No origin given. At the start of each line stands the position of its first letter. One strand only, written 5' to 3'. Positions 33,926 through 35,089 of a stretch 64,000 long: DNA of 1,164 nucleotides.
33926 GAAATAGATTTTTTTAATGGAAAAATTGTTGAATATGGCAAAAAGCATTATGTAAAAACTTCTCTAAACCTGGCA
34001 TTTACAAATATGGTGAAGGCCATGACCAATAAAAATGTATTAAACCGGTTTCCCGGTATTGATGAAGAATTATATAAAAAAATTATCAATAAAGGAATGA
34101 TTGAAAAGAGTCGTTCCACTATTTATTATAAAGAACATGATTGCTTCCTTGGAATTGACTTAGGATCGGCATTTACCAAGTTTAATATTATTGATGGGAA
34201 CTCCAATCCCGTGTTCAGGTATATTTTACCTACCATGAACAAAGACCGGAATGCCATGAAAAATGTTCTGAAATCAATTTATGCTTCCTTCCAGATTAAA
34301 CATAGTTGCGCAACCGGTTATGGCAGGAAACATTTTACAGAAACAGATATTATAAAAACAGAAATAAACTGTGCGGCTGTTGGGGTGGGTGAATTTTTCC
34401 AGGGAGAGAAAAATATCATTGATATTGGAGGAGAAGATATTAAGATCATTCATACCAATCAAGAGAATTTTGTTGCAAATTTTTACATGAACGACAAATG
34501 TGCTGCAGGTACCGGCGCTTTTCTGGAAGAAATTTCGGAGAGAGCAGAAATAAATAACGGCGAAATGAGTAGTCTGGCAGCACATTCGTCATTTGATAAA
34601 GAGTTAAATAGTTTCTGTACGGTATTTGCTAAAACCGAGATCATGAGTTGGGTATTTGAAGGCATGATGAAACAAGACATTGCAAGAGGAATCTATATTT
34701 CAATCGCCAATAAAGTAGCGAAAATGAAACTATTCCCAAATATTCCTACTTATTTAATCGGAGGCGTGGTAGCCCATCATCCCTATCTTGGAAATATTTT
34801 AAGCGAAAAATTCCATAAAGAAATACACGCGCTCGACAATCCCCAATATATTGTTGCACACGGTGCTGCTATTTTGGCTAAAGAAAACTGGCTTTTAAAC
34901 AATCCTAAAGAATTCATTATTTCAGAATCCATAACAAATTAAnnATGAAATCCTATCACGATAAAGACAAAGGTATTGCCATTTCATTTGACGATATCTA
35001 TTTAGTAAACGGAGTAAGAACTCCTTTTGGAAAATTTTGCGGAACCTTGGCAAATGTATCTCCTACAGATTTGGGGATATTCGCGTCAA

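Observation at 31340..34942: Orphan three-gene module: single-subunit dehydratase/BCR-family protein, small Cys-rich ORF and a PanE-like::activase fusion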

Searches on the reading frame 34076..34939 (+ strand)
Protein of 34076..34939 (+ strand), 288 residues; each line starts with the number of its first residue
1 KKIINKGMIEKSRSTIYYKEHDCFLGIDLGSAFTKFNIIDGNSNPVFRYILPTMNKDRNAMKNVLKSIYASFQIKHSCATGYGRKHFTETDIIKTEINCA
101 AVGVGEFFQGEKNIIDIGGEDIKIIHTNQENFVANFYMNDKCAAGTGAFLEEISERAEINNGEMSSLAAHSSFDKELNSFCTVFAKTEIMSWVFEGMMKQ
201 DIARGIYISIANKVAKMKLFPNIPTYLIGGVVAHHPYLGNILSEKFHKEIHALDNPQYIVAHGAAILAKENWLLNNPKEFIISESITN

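Call 32: search_solved_structures(query=window:34076-34939:+, max_evalue=0.001, show_alignments=3)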
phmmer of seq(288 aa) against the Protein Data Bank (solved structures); distinct sequences matched with E-value up to 0.001: 5.
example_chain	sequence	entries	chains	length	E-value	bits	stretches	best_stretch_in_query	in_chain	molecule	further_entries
4eht_A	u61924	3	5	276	5.8e-35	124.2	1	25-269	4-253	Activator of 2-hydroxyisocaproyl-CoA dehydratase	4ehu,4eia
7yyl_E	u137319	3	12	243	9.3e-33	117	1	24-270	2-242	Putative CoA-substrate-specific enzyme activase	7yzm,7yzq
9gai_D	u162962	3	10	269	2.4e-32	115.6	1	26-269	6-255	3-methylbenzoyl-CoA reductase alpha subunit MbdQ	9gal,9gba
1hux_A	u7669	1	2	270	1.2e-31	113.4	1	25-269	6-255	ACTIVATOR OF (R)-2-HYDROXYGLUTARYL-COA DEHYDRATASE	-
9gai_C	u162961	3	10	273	6.4e-24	88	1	25-268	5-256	3-methylbenzoyl-CoA reductase delta subunit MbdP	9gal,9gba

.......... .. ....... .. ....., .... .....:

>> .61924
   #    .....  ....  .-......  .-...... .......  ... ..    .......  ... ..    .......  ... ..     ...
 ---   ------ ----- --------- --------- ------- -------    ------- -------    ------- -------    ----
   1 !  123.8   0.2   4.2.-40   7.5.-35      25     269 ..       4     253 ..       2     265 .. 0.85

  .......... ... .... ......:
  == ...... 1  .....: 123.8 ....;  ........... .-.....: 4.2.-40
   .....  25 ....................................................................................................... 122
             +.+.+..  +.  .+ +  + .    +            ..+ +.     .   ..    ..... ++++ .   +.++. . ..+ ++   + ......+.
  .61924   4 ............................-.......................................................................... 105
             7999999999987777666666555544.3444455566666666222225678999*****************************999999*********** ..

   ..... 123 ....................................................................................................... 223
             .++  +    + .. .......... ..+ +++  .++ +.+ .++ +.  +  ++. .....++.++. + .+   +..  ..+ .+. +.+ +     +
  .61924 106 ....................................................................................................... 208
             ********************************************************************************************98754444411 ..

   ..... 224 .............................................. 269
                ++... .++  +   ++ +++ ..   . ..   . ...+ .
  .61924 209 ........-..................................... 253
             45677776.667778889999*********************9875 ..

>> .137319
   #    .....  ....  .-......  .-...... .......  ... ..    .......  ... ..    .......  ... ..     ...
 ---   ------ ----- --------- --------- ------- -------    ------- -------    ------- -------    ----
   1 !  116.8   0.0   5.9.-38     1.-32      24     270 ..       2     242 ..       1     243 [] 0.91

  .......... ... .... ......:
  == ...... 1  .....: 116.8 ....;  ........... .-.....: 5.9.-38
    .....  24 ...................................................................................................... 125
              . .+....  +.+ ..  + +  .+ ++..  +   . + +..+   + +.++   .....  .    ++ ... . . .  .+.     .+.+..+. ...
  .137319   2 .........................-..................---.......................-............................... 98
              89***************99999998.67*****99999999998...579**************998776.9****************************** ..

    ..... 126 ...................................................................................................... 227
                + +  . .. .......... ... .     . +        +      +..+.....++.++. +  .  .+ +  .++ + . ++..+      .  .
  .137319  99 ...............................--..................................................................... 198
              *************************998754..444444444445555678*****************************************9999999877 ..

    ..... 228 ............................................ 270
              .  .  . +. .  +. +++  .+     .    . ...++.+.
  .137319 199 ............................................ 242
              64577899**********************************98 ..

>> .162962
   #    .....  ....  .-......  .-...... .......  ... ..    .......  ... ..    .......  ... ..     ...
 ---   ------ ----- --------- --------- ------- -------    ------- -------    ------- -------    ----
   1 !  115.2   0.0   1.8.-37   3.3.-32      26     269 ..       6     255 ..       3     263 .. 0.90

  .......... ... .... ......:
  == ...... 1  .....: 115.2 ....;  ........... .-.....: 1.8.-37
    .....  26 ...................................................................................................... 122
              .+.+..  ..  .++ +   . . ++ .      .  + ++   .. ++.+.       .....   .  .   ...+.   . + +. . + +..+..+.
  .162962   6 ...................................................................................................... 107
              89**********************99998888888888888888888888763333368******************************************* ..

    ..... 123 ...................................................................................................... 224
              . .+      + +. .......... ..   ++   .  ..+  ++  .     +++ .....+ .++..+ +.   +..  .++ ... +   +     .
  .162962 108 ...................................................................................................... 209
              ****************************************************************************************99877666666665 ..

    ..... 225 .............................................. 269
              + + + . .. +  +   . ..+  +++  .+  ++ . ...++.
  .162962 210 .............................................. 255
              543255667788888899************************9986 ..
